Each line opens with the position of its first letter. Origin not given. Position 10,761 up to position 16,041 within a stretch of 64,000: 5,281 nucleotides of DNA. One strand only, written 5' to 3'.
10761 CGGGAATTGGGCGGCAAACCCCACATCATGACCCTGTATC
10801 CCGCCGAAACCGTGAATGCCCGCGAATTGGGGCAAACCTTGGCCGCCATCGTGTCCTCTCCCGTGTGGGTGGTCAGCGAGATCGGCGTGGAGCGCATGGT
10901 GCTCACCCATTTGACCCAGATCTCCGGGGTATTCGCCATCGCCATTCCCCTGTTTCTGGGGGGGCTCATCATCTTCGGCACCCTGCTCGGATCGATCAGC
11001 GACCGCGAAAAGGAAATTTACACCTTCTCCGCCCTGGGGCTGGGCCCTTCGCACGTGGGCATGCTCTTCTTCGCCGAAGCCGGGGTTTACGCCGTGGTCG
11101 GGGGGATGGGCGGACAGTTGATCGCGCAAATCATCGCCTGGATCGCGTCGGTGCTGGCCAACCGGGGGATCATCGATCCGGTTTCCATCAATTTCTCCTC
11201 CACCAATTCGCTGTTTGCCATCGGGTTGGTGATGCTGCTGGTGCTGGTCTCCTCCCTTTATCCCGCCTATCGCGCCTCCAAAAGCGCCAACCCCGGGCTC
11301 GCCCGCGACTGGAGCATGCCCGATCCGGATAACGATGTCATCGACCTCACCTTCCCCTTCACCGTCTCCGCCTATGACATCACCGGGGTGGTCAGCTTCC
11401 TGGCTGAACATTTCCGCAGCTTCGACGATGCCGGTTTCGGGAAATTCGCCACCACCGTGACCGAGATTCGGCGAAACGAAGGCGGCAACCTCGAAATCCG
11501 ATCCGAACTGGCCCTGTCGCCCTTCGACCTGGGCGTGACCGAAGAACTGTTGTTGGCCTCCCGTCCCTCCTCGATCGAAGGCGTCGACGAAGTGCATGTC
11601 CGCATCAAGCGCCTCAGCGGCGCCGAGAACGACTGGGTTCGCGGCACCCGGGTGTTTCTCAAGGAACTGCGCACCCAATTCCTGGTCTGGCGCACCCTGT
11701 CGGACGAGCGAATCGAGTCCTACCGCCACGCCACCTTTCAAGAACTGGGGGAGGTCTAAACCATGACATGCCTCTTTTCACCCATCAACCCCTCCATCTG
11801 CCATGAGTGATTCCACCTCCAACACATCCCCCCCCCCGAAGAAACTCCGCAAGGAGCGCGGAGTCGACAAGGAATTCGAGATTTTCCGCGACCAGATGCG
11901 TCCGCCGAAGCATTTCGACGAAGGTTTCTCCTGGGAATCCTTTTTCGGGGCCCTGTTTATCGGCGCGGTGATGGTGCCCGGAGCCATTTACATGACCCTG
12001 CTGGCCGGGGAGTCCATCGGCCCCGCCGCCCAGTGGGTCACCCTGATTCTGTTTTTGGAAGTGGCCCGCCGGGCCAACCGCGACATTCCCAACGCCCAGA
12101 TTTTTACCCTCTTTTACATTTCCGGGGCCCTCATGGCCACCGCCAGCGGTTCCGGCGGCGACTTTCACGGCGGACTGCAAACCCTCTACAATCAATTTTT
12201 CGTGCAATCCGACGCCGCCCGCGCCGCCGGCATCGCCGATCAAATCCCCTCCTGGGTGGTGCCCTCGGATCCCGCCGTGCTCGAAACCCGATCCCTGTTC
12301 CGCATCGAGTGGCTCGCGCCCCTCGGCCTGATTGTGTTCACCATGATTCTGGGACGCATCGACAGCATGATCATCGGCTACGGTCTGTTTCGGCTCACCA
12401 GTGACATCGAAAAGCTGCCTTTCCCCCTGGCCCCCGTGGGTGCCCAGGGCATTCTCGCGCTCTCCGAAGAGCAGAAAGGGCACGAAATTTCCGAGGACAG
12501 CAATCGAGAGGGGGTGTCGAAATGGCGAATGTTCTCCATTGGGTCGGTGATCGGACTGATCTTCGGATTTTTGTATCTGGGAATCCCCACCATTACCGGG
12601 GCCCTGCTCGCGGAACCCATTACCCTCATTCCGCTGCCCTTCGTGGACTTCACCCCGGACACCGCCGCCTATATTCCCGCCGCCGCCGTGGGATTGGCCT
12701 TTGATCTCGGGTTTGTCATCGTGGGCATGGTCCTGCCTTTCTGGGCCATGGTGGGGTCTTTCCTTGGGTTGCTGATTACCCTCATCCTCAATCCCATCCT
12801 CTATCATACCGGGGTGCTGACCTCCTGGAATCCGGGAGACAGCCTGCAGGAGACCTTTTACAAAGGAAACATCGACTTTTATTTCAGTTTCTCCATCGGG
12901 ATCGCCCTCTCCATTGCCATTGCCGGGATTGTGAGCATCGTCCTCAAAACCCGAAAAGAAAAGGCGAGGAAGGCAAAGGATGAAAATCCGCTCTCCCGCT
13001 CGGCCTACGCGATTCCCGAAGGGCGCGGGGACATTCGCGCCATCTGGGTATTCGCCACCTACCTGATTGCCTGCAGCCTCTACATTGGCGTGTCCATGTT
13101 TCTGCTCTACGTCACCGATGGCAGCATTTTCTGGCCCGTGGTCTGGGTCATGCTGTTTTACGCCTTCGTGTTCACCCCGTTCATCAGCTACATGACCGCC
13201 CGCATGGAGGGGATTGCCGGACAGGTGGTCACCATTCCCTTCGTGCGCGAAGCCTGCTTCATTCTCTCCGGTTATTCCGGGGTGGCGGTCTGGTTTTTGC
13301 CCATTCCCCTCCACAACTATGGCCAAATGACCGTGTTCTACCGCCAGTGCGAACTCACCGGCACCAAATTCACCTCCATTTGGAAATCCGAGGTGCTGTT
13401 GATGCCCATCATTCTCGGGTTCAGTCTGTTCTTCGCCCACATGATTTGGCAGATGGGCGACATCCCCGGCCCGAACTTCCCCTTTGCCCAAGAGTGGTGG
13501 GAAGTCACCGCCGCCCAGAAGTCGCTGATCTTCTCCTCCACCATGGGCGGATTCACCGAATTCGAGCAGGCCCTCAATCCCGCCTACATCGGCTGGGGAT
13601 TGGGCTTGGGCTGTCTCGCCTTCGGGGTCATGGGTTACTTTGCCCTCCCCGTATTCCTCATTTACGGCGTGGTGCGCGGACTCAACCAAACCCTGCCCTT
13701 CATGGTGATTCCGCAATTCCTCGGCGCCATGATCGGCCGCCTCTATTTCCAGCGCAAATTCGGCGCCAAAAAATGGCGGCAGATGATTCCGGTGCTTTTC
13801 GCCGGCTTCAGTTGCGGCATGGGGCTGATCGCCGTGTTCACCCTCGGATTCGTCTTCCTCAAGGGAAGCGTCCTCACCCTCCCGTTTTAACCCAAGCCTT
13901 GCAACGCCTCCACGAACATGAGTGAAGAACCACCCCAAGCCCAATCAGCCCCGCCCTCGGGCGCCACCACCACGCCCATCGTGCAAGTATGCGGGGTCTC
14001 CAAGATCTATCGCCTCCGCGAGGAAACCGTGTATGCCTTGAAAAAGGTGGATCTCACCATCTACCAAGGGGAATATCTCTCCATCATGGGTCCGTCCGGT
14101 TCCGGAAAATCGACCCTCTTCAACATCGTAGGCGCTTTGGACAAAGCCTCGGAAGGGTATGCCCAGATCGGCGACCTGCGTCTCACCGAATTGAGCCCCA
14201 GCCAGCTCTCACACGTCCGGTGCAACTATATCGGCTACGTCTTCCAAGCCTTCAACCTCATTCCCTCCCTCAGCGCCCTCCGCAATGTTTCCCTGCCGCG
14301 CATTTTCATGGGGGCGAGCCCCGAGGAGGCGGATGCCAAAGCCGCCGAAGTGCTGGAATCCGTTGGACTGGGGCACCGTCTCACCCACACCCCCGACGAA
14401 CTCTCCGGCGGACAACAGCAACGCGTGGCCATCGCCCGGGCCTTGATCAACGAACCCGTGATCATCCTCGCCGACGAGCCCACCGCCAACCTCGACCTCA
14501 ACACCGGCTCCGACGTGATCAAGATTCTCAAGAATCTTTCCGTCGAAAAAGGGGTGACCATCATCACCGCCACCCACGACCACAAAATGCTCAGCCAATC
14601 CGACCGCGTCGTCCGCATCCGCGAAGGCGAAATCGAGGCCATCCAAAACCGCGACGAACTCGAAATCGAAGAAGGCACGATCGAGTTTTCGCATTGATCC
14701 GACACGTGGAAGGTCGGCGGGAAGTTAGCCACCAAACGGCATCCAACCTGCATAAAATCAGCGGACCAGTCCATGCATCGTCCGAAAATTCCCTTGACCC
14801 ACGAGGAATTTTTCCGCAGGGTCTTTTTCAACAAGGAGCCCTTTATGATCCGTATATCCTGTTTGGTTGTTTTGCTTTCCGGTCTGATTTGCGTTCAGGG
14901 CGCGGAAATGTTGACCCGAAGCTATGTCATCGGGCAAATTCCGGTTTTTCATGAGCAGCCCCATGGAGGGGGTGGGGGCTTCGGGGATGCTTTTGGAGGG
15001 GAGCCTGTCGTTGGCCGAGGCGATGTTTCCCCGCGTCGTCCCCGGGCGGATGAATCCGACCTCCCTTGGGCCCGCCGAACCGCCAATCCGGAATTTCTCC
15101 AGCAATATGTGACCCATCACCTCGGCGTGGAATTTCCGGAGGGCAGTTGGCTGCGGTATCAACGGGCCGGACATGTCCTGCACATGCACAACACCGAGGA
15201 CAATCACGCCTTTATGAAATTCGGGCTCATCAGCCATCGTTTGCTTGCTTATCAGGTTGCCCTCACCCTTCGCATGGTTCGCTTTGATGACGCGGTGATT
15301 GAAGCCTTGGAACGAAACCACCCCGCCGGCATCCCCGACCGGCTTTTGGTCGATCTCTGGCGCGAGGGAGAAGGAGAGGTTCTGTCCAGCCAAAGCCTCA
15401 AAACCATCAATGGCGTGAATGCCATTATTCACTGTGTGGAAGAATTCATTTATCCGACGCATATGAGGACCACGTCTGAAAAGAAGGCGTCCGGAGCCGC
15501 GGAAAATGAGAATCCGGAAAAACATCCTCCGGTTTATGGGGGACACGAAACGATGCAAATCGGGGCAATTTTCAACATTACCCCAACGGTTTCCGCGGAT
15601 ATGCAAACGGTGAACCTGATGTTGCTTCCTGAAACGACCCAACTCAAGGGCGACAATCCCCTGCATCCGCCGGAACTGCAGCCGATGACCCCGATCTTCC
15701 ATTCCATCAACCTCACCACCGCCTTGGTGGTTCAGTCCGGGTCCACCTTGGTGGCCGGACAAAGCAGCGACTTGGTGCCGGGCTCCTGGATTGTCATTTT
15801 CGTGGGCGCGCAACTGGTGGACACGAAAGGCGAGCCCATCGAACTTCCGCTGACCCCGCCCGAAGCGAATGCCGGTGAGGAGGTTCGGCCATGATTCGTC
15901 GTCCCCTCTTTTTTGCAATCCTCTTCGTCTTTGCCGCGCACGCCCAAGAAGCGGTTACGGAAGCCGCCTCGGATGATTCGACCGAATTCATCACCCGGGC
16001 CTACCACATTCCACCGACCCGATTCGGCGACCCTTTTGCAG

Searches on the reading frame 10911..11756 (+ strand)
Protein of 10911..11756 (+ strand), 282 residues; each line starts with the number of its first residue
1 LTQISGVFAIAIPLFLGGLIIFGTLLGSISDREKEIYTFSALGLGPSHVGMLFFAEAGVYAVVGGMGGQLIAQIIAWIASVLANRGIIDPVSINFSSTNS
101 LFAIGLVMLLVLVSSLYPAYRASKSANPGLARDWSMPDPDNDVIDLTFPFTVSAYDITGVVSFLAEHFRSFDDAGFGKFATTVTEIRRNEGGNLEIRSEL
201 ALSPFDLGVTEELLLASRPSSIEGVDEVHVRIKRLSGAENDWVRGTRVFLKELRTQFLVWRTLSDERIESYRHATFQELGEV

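Call 89: find_related_loci(query=A6, collection=genome_contigs, flank=7000)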
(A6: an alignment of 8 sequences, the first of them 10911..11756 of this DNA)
Query A6 (282 aa) in genome_contigs; peptide patterns used: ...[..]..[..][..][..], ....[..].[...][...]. (x = any residue, [..] = any of these).
401 stretches matched a pattern; 301 encode a relative of the query (tblastn E <= 1e-3); the best 80 are kept; 80 distinct loci.
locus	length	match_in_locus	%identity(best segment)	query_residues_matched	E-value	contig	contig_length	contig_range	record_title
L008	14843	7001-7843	82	1-281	2e-154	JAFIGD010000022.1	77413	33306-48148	MAG: Verrucomicrobia bacterium isolate Super_Day4_Bin.15 NODE_137_length_77413_cov_46.759831, whole genome shotgun seque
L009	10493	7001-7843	81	1-281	1e-152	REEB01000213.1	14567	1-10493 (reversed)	MAG: Puniceicoccaceae bacterium isolate PLM2.Bin11 NODE_5143_length_14567_cov_6.85481, whole genome shotgun sequence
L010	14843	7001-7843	81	1-281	9e-147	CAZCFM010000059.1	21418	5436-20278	MAG TPA_asm: uncultured Verrucomicrobiota bacterium isolate SRP272421_co3_508 genome assembly, contig: NODE_5518_length_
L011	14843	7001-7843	72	1-281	5e-133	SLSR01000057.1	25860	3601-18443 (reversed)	MAG: Lentisphaeria bacterium isolate CSSed165cm_64 CSSed16-5cm-3618, whole genome shotgun sequence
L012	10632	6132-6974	70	1-281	2e-132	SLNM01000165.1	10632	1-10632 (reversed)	MAG: Lentisphaeria bacterium isolate CSSed165cm_406 CSSed16-5cm-23373, whole genome shotgun sequence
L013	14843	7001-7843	69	1-281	2e-128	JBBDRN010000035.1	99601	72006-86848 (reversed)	MAG: Phycisphaeraceae bacterium isolate LejiaC_69_47 Lejia_C_474_length_99601_cov_29, whole genome shotgun sequence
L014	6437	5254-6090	68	3-281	6e-127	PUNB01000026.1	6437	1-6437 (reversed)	MAG: Lentisphaerae bacterium isolate B1Sed10_208R1 B1-Sed10-C19030, whole genome shotgun sequence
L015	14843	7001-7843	69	1-281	2e-126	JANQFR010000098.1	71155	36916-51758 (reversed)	MAG: Phycisphaeraceae bacterium isolate PL23b_bin.10 k99_232500, whole genome shotgun sequence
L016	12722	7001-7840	68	1-280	2e-125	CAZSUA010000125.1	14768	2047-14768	MAG TPA_asm: uncultured Polyangiaceae bacterium isolate SRP128246_co1_448 genome assembly, contig: NODE_9185_length_1476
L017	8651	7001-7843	67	1-281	1e-125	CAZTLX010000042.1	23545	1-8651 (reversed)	MAG TPA_asm: uncultured Phycisphaeraceae bacterium isolate SRP072547_co1_236 genome assembly, contig: NODE_3096_length_2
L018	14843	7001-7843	66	1-281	5e-125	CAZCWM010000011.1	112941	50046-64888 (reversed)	MAG TPA_asm: uncultured Phycisphaeraceae bacterium isolate binchicken_co315_50 genome assembly, contig: NODE_143_length_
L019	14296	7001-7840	68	1-280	1e-124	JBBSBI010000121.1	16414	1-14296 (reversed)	MAG: Polyangiales bacterium isolate La6_metabat2.119 La6_metabat2.119_K_2058126_L_16414_cov_98.0596, whole genome shotgu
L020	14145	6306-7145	68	1-280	1e-124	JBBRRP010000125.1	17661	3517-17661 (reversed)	MAG: Polyangiales bacterium isolate La2_concoct.020 La2_concoct.020_K_2899168L17661_cov_14.0000, whole genome shotgun se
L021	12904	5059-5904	68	1-281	2e-124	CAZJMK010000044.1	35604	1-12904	MAG TPA_asm: uncultured Phycisphaeraceae bacterium isolate SRP290908_co1_418 genome assembly, contig: NODE_1356_length_3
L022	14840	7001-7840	66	1-280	8e-124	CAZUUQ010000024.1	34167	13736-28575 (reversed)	MAG TPA_asm: uncultured Phycisphaeraceae bacterium isolate SRP239054_co1_163 genome assembly, contig: NODE_801_length_34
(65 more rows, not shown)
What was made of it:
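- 11289..11759 (+): Family-specific C-terminal cytoplasmic domain (aa 1485-1640; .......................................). 54-82% identical across phyla (call 89).
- Tried and rejected: The C-terminal module alignment worked (call 89).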

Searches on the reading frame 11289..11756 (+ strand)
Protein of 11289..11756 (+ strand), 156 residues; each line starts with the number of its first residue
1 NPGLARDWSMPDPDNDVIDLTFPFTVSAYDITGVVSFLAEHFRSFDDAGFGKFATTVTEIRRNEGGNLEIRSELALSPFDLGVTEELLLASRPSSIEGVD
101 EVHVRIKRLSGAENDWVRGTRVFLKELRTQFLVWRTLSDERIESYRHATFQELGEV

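Call 90: search_solved_structures(query=window:11289-11756:+, max_evalue=10)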
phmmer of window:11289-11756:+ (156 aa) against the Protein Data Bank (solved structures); distinct sequences matched with E-value up to 10: 2.
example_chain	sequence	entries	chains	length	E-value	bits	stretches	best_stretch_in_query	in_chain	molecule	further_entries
28jw_c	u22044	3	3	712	0.49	13.8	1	84-131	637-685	Small ribosomal subunit protein uS3c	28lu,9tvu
2rmr_A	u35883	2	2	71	1.7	12.1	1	9-51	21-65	Paired amphipathic helix protein Sin3a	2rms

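Call 91: search_protein_families(library=pfam, proteins=[window:11289-11756:+], max_evalue=10)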
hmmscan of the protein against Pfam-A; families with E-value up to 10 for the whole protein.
window:11289-11756:+ (156 aa): 0 families
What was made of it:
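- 11289..11759 (+): No Pfam or PDB sequence match (calls 90, 91).
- Tried and rejected: The helical insert, the beta/stalk region and the C-terminal cytoplasmic domain have no Pfam or PDB sequence match (calls 90, 91).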

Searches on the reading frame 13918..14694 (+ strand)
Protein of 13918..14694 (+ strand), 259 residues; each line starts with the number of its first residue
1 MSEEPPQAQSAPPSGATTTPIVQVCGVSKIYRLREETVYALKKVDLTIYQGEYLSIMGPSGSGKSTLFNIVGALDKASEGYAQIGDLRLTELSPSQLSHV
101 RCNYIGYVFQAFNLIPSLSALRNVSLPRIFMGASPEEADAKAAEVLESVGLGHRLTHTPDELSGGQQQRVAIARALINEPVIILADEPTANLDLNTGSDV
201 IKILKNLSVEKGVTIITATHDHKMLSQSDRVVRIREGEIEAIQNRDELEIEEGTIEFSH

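Call 10: search_protein_families(library=pfam, proteins=[window:13918-14694:+], max_evalue=0.01)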
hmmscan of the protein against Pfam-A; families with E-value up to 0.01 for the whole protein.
window:13918-14694:+ (259 aa): 5 families
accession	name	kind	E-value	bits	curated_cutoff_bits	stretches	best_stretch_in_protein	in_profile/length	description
PF00005.33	ABC_tran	-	4.5e-32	111.9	25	1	41-190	1-137/137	ABC transporter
PF02463.25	SMC_N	-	6.8e-08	32.6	40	1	158-236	133-213/220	RecF/RecN/SMC N terminal domain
PF13555.12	AAA_29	-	0.002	18.3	27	1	47-68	18-39/61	P-loop containing region of AAA domain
PF13191.12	AAA_16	-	0.0034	18.3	32.6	1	48-158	21-104/167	AAA ATPase domain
PF13304.12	AAA_21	-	0.0048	17.4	27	0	56-74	4-22/304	AAA domain, putative AbiEii toxin, Type IV TA system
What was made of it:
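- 13918..14697 (+): Second ABC ATPase of the operon. Pfam ABC_tran 4.5e-32 (call 10).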

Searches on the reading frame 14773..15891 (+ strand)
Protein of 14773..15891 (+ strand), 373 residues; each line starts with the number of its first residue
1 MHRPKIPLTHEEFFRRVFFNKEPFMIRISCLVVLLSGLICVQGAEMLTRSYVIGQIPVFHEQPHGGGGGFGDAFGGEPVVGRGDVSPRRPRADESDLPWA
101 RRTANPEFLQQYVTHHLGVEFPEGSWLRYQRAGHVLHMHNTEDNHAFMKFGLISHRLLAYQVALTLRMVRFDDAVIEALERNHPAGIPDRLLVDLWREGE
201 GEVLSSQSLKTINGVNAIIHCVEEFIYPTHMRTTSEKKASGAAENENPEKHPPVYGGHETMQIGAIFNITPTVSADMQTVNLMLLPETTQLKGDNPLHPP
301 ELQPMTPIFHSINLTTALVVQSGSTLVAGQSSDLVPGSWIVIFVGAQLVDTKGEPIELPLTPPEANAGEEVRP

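Call 35: search_protein_families(library=pfam, proteins=[window:14773-15891:+], max_evalue=10)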
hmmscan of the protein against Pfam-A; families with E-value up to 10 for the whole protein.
window:14773-15891:+ (373 aa): 1 family
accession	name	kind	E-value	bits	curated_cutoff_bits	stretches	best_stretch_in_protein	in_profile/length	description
PF00263.26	Secretin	-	4.2e-10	39.9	27.5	1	197-329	4-120/169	Bacterial type II and III secretion system protein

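Call 39: search_protein_families(library=ncbifam, proteins=[window:14773-15891:+], max_evalue=0.1)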
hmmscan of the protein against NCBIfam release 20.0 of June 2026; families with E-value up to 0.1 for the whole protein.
window:14773-15891:+ (373 aa): 2 families
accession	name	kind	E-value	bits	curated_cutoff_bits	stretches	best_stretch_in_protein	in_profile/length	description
NF042912.1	Amuc_1098_fam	equivalog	1.8e-12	46.1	750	2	205-293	593-694/805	Amuc_1098 family type IV pilus outer membrane protein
TIGR02519.1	pilus_MshL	equivalog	3.6e-08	32.8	250.2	1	190-329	109-242/290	pilus (MSHA type) biogenesis protein MshL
